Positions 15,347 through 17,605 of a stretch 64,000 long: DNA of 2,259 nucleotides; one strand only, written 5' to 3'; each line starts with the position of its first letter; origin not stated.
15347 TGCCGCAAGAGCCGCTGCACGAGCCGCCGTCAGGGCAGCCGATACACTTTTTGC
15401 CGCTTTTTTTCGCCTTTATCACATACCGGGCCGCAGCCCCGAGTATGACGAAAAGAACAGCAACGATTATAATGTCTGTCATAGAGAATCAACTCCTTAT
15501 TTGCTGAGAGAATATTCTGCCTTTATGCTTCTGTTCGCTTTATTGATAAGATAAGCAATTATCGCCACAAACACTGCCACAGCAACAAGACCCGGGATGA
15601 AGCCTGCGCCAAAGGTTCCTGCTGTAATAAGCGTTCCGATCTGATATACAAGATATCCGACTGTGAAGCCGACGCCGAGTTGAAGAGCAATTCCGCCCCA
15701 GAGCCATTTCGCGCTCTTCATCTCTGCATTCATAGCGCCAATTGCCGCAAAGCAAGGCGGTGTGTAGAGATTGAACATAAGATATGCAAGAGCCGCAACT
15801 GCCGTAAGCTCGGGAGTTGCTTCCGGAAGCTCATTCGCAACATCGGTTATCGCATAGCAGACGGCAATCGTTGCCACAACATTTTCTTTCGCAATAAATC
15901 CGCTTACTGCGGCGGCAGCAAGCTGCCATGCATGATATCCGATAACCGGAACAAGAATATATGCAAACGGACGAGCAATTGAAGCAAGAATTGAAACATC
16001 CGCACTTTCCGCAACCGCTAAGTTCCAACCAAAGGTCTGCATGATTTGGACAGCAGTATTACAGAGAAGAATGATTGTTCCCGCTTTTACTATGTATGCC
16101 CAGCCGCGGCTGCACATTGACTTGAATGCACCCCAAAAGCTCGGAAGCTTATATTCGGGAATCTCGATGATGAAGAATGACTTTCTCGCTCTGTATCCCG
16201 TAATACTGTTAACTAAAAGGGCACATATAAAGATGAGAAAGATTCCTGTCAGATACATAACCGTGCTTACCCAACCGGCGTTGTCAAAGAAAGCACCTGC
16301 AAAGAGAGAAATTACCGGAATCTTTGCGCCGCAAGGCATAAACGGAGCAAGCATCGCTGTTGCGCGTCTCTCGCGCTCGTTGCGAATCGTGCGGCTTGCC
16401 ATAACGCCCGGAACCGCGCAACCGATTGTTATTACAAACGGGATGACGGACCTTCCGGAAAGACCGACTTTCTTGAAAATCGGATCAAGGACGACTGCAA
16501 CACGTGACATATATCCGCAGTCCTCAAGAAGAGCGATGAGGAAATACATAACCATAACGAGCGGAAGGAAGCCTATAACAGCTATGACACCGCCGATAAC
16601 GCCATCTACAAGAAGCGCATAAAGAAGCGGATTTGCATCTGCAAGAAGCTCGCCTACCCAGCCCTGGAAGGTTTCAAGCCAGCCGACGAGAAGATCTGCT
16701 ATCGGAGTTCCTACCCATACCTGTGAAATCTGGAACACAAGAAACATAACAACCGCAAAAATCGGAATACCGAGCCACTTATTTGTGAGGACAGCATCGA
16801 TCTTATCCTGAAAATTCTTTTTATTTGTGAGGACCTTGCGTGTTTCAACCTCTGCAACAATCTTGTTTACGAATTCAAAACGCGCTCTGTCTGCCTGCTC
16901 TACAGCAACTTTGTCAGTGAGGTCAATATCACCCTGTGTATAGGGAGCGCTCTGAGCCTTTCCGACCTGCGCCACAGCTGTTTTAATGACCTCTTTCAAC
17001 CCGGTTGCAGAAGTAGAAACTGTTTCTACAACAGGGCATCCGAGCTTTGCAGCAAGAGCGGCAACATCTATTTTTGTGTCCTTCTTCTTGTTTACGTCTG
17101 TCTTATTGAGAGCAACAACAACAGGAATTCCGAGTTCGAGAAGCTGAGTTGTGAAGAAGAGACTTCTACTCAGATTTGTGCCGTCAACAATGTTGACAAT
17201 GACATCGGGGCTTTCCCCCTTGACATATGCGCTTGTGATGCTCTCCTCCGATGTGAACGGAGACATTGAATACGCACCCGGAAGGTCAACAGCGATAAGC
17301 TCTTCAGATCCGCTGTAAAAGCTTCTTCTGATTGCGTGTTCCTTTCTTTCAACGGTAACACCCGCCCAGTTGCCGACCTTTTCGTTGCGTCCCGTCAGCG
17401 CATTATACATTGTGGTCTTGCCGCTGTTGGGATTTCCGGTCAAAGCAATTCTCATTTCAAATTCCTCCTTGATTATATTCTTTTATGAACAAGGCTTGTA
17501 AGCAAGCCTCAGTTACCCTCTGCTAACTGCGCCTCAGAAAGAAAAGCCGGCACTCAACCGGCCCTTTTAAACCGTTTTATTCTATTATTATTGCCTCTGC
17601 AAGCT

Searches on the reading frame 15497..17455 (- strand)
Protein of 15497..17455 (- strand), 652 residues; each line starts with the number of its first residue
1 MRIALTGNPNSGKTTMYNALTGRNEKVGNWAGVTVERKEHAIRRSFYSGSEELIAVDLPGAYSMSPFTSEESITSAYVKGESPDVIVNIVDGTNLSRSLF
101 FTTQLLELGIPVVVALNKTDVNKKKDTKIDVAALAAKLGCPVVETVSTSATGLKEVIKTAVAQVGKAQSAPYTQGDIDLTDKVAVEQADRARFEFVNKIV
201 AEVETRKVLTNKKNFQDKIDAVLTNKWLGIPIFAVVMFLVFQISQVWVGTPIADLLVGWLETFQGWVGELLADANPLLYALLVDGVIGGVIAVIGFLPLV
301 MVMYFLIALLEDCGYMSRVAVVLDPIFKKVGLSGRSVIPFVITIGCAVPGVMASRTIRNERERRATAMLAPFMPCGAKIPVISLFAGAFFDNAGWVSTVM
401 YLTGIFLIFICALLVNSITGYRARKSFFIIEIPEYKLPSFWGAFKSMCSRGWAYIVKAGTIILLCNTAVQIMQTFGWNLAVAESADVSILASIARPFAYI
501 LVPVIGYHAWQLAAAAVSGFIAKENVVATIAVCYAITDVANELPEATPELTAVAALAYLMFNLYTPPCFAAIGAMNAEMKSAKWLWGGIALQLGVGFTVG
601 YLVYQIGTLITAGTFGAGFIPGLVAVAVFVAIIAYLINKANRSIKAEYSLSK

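Call 93: search_protein_families(library=pfam, proteins=[window:15497-17455:-], max_evalue=0.00001)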
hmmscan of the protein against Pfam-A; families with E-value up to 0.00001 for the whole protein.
window:15497-17455:- (652 aa): 4 families
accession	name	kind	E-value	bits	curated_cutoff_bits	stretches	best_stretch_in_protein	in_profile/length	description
PF02421.24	FeoB_N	-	6.6e-55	185.3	27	1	2-159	2-155/156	Ferrous iron transport protein B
PF07670.19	Gate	-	1.1e-25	90.5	29.6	2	294-389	2-104/104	Nucleoside recognition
PF01926.29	MMR_HSR1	-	1.2e-16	61.2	21.9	1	2-118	1-113/113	50S ribosome-binding GTPase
PF07664.17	FeoB_C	-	1.7e-11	44.1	26.6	1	399-450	3-54/54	Ferrous iron transport protein B C terminus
